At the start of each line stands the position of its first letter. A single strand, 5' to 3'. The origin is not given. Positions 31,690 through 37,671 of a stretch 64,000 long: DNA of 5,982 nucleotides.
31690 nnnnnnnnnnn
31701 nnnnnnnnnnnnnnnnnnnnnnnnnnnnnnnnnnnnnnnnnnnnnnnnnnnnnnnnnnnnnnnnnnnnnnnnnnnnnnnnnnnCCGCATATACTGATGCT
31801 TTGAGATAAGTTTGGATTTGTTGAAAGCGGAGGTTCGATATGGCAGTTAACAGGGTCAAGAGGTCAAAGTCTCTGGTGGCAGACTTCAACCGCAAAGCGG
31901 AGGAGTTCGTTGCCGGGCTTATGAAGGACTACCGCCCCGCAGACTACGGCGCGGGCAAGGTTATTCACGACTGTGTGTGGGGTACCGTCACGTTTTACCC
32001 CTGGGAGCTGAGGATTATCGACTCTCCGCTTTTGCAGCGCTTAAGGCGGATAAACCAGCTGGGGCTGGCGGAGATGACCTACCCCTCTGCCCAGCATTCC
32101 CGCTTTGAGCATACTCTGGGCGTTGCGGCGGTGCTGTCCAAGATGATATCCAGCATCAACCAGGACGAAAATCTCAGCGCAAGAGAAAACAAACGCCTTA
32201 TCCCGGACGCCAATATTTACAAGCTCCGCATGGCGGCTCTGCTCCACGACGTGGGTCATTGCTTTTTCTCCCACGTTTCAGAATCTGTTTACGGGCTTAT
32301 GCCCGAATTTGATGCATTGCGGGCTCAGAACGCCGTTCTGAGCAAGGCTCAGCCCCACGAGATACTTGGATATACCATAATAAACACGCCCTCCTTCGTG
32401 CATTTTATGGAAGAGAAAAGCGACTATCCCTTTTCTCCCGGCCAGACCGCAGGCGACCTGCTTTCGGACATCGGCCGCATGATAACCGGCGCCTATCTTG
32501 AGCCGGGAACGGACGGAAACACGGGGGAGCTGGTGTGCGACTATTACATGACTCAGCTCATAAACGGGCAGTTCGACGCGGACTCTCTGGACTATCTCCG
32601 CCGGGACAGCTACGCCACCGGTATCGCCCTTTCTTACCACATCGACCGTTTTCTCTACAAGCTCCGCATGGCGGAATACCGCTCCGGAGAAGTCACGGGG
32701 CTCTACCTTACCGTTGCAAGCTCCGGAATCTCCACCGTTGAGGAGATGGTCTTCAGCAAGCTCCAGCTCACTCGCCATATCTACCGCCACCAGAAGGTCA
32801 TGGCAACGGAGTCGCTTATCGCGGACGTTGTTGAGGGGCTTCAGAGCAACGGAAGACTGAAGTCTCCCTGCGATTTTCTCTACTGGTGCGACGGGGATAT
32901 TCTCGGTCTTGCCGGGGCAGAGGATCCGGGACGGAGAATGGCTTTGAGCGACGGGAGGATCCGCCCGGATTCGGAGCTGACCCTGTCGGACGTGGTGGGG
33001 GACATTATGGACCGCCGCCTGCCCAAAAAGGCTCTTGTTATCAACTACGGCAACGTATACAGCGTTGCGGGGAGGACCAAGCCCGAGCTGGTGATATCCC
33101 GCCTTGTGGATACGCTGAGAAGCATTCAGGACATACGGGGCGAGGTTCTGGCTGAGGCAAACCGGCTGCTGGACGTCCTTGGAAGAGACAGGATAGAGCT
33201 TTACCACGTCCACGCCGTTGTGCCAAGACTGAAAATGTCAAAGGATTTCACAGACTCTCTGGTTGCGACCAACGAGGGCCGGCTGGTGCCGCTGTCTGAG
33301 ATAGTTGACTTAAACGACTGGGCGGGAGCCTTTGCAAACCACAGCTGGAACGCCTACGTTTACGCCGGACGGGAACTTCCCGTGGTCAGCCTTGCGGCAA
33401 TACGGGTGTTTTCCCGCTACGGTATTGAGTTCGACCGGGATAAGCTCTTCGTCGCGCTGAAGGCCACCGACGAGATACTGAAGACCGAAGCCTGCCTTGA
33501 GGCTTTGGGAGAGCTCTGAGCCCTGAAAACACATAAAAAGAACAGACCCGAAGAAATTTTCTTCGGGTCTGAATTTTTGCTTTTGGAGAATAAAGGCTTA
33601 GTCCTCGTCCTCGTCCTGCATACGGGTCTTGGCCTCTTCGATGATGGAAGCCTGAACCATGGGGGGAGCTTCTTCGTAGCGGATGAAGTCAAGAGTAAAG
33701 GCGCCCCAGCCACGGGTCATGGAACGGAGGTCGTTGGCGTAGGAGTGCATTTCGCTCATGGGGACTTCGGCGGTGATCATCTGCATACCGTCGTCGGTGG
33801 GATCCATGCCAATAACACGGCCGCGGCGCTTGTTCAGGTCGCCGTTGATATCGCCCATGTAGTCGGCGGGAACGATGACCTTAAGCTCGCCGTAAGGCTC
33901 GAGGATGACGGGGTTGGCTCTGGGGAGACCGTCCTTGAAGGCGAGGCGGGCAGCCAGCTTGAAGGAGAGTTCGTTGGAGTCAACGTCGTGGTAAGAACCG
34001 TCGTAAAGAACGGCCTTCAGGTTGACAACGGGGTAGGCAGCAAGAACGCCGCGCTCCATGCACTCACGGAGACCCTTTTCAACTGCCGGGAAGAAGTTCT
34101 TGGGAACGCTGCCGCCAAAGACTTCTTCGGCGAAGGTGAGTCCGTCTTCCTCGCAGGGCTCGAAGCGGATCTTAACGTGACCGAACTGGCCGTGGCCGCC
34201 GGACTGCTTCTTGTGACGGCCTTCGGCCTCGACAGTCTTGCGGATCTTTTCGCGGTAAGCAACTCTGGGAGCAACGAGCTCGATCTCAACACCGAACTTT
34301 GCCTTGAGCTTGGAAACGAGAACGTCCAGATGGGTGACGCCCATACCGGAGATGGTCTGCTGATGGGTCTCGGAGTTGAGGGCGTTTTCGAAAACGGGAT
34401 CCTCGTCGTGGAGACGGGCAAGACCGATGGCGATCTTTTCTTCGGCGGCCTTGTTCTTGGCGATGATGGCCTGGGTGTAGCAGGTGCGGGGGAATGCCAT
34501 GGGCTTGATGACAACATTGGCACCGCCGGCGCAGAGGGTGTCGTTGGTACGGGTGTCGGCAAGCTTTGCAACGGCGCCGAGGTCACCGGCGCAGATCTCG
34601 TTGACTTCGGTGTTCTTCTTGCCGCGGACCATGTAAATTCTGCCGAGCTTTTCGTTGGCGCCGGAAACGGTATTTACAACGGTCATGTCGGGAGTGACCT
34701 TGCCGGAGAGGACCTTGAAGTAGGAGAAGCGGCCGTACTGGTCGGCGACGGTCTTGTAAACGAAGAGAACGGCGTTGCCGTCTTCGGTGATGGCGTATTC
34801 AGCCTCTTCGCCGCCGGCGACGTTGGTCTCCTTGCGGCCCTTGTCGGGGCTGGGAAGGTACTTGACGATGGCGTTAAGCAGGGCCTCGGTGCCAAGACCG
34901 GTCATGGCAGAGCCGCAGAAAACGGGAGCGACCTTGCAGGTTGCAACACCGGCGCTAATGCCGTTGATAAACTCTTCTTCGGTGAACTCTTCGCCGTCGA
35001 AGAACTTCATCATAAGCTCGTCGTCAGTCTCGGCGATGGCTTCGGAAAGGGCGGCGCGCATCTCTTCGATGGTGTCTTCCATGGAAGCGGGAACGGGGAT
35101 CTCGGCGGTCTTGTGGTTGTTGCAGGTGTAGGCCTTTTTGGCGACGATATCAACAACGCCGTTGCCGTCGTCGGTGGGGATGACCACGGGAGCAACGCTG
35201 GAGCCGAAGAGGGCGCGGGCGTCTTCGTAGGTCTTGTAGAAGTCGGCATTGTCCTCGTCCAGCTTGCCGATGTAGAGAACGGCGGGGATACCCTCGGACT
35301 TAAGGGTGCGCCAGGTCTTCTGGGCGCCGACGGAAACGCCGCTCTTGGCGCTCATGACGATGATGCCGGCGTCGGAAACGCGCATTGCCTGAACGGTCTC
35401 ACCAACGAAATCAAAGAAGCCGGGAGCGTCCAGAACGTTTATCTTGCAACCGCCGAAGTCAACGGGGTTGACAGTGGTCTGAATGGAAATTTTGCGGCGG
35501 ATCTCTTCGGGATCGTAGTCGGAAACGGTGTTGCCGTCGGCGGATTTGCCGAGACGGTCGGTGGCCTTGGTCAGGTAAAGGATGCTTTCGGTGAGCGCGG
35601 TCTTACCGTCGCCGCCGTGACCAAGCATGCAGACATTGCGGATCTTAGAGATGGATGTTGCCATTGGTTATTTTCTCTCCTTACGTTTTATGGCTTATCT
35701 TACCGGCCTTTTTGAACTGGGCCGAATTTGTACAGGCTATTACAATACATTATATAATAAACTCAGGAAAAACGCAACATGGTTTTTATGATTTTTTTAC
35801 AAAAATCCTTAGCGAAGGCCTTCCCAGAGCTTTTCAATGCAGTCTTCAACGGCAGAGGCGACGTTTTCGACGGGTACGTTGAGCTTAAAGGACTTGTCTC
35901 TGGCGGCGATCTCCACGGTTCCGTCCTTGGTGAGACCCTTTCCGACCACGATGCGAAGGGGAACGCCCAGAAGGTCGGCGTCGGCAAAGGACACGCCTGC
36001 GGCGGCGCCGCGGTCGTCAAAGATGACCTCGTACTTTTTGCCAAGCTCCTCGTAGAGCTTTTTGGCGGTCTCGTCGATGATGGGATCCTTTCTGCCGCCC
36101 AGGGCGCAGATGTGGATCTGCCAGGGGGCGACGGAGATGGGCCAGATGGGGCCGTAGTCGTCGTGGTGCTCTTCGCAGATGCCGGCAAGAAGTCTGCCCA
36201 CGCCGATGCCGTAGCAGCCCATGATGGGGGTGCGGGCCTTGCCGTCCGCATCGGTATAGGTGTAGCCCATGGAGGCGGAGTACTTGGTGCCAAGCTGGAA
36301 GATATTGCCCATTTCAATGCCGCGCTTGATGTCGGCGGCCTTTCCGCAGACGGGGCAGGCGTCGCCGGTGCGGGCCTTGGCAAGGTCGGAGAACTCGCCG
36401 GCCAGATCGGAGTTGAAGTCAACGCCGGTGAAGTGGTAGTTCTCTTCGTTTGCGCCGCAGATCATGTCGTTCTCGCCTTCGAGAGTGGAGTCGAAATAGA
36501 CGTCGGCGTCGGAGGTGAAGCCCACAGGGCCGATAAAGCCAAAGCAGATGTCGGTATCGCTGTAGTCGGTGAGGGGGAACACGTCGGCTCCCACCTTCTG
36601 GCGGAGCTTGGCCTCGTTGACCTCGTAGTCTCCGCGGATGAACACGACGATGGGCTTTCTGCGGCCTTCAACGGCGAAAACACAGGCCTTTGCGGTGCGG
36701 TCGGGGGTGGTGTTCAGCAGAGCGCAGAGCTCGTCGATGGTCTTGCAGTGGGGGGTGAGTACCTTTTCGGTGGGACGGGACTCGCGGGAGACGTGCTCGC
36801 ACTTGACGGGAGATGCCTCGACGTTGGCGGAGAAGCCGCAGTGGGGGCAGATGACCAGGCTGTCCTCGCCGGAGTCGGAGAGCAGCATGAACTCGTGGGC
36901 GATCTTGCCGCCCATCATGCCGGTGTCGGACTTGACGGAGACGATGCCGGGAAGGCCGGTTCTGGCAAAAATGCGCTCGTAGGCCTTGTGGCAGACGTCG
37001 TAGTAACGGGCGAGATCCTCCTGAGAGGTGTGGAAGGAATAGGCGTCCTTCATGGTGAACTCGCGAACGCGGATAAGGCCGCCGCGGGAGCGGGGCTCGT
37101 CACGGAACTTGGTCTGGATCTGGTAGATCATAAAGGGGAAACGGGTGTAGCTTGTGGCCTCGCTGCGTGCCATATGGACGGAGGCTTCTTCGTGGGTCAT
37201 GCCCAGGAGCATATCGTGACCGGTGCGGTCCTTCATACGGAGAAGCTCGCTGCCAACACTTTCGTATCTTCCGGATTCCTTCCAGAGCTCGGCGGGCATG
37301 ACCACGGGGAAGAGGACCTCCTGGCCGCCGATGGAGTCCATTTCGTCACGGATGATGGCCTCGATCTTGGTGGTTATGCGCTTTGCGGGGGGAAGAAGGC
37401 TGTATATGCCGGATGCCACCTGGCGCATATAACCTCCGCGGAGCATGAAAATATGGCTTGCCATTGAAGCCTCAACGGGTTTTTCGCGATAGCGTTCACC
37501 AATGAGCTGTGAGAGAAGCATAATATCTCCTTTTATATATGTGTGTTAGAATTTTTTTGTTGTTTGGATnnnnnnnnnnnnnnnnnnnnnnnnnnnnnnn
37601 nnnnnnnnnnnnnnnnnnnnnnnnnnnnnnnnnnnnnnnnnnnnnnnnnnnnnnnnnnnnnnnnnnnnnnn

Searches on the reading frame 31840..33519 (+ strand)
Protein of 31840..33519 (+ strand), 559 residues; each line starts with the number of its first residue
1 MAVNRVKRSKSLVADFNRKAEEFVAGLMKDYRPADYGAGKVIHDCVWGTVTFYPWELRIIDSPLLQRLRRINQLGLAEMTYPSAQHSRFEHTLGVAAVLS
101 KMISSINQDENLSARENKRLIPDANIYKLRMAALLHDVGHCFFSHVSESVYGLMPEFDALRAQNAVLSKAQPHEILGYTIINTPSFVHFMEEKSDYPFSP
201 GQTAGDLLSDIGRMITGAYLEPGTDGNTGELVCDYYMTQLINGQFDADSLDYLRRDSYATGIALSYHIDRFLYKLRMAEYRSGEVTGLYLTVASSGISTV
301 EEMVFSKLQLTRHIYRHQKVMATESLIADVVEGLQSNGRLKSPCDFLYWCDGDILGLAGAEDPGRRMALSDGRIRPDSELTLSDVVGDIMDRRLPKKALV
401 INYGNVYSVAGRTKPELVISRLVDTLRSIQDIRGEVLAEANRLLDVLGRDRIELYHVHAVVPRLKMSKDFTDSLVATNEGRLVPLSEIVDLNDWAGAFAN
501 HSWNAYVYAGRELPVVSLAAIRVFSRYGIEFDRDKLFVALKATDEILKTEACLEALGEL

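Call 65: search_protein_families(library=pfam, proteins=[window:31840-33519:+], max_evalue=0.00001)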
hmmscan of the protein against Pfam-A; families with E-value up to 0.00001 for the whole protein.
window:31840-33519:+ (559 aa): 1 family
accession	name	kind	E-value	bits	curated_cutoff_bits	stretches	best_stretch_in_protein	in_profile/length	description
PF01966.28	HD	-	3.4e-08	34.2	22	1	88-158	1-49/116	HD domain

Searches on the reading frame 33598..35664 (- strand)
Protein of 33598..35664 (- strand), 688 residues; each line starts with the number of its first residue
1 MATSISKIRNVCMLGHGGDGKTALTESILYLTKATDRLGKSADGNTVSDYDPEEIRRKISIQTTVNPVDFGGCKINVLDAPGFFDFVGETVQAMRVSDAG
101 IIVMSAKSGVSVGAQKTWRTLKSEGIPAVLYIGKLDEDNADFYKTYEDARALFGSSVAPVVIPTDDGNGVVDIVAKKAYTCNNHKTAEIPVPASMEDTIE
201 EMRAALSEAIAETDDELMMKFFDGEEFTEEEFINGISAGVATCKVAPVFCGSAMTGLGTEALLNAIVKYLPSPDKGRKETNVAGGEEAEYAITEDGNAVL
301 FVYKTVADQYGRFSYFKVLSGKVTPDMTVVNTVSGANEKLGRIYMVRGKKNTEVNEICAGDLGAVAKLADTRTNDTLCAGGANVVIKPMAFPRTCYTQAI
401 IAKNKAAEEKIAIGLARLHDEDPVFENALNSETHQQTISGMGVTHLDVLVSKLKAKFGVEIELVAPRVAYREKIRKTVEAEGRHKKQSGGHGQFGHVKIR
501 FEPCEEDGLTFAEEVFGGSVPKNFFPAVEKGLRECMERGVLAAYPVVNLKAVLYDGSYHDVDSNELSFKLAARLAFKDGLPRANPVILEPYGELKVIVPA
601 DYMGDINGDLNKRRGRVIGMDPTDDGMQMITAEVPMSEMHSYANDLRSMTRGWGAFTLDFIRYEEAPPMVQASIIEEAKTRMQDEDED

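Call 65: search_protein_families(library=pfam, proteins=[window:33598-35664:-], max_evalue=0.00001)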
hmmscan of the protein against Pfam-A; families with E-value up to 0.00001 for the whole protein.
window:33598-35664:- (688 aa): 6 families
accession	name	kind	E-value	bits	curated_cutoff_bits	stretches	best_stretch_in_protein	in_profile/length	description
PF03764.24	EFG_IV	-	7.1e-41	139.2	24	1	466-584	1-121/121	Elongation factor G, domain IV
PF00009.33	GTP_EFTU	-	1.3e-36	126.4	26.5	1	7-272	2-188/188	Elongation factor Tu GTP binding domain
PF00679.30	EFG_C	-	4.4e-27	94.4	27.9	1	587-671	2-86/89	Elongation factor G C-terminus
PF14492.12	EFG_III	-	4.5e-21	75.1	27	1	391-463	1-73/75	Elongation Factor G, domain III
PF22042.2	EF-G_D2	-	4.1e-12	46.5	27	1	300-379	4-83/84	Elongation factor G domain 2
PF03144.31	GTP_EFTU_D2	-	1.4e-07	32.2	30.3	1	311-378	1-73/73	Elongation factor Tu domain 2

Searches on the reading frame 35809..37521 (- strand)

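Call 65: search_protein_families(library=pfam, proteins=[window:35809-37521:-], max_evalue=0.00001)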
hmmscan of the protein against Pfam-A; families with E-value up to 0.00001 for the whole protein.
window:35809-37521:- (570 aa): 3 families
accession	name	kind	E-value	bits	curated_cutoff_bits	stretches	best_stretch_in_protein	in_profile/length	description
PF00587.30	tRNA-synt_2b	-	1.4e-32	113.6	29.3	1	96-452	3-179/179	tRNA synthetase class II core domain (G, H, P, S and T)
PF04073.20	tRNA_edit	-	1.2e-17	64.5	25.5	1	256-366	1-115/123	Aminoacyl-tRNA editing domain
PF03129.25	HGTP_anticodon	-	1.3e-13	51.4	21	1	473-559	6-92/94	Anticodon binding domain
